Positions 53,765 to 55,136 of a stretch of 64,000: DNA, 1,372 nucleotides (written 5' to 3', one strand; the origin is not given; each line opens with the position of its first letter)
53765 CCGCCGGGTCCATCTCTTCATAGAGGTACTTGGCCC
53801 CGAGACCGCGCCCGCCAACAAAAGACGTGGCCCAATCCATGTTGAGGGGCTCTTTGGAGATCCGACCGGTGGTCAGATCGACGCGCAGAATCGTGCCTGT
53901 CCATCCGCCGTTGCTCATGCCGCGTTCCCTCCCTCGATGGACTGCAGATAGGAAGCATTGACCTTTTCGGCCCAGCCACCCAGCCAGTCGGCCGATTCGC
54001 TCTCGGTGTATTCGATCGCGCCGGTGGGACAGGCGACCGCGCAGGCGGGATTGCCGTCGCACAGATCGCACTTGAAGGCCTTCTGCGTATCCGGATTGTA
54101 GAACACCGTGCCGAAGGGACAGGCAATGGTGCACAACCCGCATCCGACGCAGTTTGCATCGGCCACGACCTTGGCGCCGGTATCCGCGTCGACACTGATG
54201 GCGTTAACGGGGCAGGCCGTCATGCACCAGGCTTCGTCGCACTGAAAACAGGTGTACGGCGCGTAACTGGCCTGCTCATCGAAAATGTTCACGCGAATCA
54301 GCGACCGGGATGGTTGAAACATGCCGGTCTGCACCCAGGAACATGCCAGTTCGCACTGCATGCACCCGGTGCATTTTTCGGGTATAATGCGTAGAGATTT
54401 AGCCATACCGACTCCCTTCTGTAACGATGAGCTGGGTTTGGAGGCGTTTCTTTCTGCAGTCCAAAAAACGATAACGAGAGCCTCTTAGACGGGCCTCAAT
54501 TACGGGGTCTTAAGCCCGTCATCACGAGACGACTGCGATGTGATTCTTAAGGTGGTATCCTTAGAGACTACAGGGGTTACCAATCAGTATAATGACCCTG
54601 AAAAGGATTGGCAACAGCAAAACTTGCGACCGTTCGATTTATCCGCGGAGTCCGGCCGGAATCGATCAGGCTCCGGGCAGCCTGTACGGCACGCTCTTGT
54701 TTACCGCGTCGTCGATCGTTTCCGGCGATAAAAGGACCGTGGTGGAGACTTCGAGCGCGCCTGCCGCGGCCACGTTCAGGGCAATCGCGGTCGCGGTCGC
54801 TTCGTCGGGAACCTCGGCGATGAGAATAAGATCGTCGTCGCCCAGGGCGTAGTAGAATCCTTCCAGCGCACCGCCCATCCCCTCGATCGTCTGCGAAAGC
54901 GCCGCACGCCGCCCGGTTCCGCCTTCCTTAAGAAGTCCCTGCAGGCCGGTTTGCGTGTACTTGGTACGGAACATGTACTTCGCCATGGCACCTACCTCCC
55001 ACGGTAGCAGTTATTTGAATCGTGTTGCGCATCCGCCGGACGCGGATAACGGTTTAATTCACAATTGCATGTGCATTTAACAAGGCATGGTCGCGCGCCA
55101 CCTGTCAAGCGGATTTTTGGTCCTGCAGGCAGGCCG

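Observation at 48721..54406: AorABC-like tungsten aldehyde oxidoreductase locus with a duplicated catalytic subunit in a high-GC bacterium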

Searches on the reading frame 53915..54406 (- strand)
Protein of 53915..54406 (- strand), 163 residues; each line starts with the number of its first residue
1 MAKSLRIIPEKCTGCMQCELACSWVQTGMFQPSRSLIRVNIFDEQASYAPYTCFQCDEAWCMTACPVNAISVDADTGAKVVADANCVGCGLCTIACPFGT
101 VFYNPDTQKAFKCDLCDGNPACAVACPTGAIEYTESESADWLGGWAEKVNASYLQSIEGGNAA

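Call 5: search_protein_families(library=pfam, proteins=[window:53915-54406:-])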
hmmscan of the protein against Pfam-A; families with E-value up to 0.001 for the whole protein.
window:53915-54406:- (163 aa): 13 families
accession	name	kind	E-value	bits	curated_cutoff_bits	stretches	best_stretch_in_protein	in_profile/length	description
PF12838.12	Fer4_7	-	2e-15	57.4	27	2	52-99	1-51/52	4Fe-4S dicluster domain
PF00037.32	Fer4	-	1.1e-13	50.8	21.1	2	6-22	2-18/24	4Fe-4S binding domain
PF12837.12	Fer4_6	-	4.3e-13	48.9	25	2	82-99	5-22/24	4Fe-4S binding domain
PF13247.11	Fer4_11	-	1.5e-12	48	26.2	1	47-133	4-97/100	4Fe-4S dicluster domain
PF14697.11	Fer4_21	-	3.5e-10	40.3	35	1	52-98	7-53/59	4Fe-4S dicluster domain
PF12800.12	Fer4_4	-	5.4e-10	39.1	24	0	85-99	3-17/17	4Fe-4S binding domain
PF13187.11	Fer4_9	-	1.3e-09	38.3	27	2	53-98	2-49/52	4Fe-4S dicluster domain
PF13237.11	Fer4_10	-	1.4e-09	38.1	25.5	1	50-97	6-53/53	4Fe-4S dicluster domain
PF12797.12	Fer4_2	-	4.7e-08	32.9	24.5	2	82-98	6-22/22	4Fe-4S binding domain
PF25160.1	LdpA_Fe-S-bd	-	9.9e-08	32.1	27.6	1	60-101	8-43/49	LdpA Fe-S cluster-binding domain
PF13183.11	Fer4_8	-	1.7e-06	28.9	27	0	10-68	3-67/68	4Fe-4S dicluster domain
PF13484.11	Fer4_16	-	2.6e-06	28.5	30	0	53-73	2-20/66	4Fe-4S double cluster binding domain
PF12798.12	Fer4_3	-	8.5e-06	26.7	27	0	86-99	1-14/15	4Fe-4S binding domain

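Call 6: search_protein_families(library=ncbifam, proteins=[window:53915-54406:-])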
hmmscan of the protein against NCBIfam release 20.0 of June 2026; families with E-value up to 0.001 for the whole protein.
window:53915-54406:- (163 aa): 55 families (the best 25 are shown)
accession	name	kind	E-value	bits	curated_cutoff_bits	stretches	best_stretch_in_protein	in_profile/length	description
NF045766.1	PhenlGlyoxDHPadI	equivalog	1.1e-28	100.1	700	1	4-154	6-156/443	NADH-dependent phenylglyoxylate dehydrogenase subunit beta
NF007382.0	PRK09898.1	equivalog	4e-22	78.8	213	1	10-135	66-202/208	ferredoxin-like protein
NF009451.0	PRK12809.1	equivalog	7.2e-20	70.8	1154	1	10-140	10-143/639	formate-dependent uric acid utilization protein YgfT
NF009408.0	PRK12769.1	equivalog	2.3e-19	69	1003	1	10-136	10-147/659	formate-dependent uric acid utilization protein AegA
TIGR02951.1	DMSO_dmsB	equivalog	6.9e-16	58.7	214.1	1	10-135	9-152/161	DMSO/selenate family reductase complex B subunit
TIGR03149.1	cyt_nit_nrfC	equivalog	2.4e-15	56.5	377.6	1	11-136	47-184/225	cytochrome c nitrite reductase Fe-S protein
NF008134.0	PRK10882.1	equivalog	1.2e-14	54.1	263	1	43-137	103-209/329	hydrogenase 2 operon protein HybA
NF007658.0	PRK10330.1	equivalog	3.7e-14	52.6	260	1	9-139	9-160/181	electron transport protein HydN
TIGR01582.1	FDH-beta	equivalog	8.3e-14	51.4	334.7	1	51-137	91-183/283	formate dehydrogenase subunit beta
NF011569.0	PRK14993.1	equivalog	6.7e-13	48.6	416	1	10-130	51-182/244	tetrathionate reductase subunit TtrB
NF045715.1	sulf_resp_HmcB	equivalog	8.9e-12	44.7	420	1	44-137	98-199/307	sulfate respiration complex iron-sulfur protein HmcB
NF038355.1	FDH3_beta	equivalog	2.4e-11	44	240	1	10-120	10-125/180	formate dehydrogenase FDH3 subunit beta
NF041715.1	arsenate_red_ArrB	equivalog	2.7e-11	43.5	450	1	9-107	9-110/233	arsenate respiratory reductase iron-sulfur subunit ArrB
NF038196.1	ferrodoxin_EFR1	subfamily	1.3e-10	41.8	75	2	79-137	179-235/242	EFR1 family ferrodoxin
NF041782.1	mnquin_red_QrcC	equivalog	2.8e-10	40.2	400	1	10-104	8-119/239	menaquinone reductase iron-sulfur cluster-binding subunit QrcC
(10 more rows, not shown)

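Call 9: search_solved_structures(query=window:53915-54406:-, max_evalue=0.00001)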
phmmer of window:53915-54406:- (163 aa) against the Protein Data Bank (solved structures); distinct sequences matched with E-value up to 0.00001: 28.
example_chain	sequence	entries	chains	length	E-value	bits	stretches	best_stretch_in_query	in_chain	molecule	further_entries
8c0z_C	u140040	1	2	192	1.3e-54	187.7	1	1-150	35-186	Iron-sulfur cluster-binding protein potential subunit of aldehyde oxidoreductase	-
9mqx_E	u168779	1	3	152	6.7e-31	110.5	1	1-138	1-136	Fe-S-cluster-containing hydrogenase subunit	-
6x1o_B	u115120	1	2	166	4.7e-26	94.7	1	6-128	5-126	Oxidoreductase, Fe-S subunit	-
6x6u_B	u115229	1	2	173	5.5e-26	94.5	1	6-128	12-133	Oxidoreductase, Fe-S subunit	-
7qv7_A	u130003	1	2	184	8e-17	64.7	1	8-105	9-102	Hydrogen dependent carbon dioxide reductase subunit HycB3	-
9sw6_G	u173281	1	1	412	9.6e-17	64.4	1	80-134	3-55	Polyferredoxin protein MvhB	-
7z0s_B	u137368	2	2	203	1.4e-16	63.9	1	11-105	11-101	Formate hydrogenlyase subunit 2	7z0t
7qv7_B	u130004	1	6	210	1e-13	54.6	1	9-107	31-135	Hydrogen dependent carbon dioxide reductase subunit HycB4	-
4z3w_E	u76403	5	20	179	9.6e-13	51.4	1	2-138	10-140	Iron-sulfur cluster-binding oxidoreductase, putative benzoyl-CoA reductase electron transf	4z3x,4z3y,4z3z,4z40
1kqf_B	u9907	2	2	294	2.2e-12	50.2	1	53-135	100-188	FORMATE DEHYDROGENASE, NITRATE-INDUCIBLE, IRON-SULFUR SUBUNIT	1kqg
6cz7_B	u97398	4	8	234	1.7e-11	47.3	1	7-107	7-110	4Fe-4S ferredoxin, iron-sulfur binding domain protein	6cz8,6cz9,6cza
2ivf_B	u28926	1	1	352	4.1e-10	42.8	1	48-118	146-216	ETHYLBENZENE DEHYDROGENASE BETA-SUBUNIT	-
9sw6_H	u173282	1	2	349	1e-09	41.6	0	49-136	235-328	Tungsten formylmethanofuran dehydrogenase, subunit F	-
4ydd_B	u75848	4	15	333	2.6e-09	40.2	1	47-126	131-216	DMSO reductase family type II enzyme, iron-sulfur subunit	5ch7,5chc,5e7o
9sfi_O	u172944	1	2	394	4.4e-08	36.2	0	51-132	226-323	Ferredoxin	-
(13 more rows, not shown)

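Call 35: search_solved_structures(query=window:53915-54406:-, max_evalue=1e-25, show_alignments=3)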
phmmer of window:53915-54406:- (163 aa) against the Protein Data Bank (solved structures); distinct sequences matched with E-value up to 1e-25: 4.
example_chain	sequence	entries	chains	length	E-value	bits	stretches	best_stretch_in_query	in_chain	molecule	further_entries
8c0z_C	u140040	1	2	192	1.3e-54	187.7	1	1-150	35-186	Iron-sulfur cluster-binding protein potential subunit of aldehyde oxidoreductase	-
9mqx_E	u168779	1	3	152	6.7e-31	110.5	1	1-138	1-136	Fe-S-cluster-containing hydrogenase subunit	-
6x1o_B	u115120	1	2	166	4.7e-26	94.7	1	6-128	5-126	Oxidoreductase, Fe-S subunit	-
6x6u_B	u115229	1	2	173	5.5e-26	94.5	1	6-128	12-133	Oxidoreductase, Fe-S subunit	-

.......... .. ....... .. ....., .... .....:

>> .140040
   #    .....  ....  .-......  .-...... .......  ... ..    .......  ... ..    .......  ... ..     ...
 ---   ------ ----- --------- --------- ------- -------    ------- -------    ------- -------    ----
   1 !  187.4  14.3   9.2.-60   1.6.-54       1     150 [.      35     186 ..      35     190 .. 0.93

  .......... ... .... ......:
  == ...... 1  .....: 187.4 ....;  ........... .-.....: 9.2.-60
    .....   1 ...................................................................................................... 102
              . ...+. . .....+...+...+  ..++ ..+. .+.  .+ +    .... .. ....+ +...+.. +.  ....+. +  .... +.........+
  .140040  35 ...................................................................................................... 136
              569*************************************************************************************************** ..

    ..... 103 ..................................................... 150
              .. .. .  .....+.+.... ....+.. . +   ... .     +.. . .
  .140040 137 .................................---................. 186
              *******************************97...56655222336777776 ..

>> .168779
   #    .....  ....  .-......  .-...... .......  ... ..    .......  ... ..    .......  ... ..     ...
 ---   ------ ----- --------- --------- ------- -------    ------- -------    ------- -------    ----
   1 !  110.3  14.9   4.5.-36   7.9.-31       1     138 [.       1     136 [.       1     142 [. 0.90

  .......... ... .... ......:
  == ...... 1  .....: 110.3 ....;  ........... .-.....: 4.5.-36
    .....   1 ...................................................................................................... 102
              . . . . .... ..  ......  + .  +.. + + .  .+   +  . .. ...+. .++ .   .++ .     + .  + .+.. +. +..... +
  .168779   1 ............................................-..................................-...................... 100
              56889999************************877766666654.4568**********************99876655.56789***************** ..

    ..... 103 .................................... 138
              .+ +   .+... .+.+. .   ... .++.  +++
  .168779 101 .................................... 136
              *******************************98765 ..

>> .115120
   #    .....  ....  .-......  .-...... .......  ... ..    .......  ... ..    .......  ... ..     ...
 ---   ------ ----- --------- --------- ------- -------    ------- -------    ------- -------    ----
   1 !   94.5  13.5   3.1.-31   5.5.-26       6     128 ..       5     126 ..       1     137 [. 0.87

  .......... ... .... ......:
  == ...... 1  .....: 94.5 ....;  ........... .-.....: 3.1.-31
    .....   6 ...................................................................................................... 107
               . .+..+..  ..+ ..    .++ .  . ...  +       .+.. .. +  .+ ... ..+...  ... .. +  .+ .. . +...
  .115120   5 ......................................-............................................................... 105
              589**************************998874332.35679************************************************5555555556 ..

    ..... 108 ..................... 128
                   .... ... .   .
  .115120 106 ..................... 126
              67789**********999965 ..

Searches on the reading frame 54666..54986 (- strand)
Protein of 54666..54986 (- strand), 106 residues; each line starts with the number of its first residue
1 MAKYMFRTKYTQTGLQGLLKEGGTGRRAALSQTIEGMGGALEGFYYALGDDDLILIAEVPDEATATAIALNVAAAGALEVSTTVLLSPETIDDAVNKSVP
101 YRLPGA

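Call 15: search_protein_families(library=pfam, proteins=[window:54666-54986:-], max_evalue=0.0001)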
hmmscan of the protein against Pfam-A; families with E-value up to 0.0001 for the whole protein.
window:54666-54986:- (106 aa): 1 family
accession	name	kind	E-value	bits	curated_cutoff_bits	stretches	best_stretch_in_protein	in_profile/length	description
PF08734.17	GYD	-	2.2e-23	82.5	31.4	1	4-95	1-91/91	GYD domain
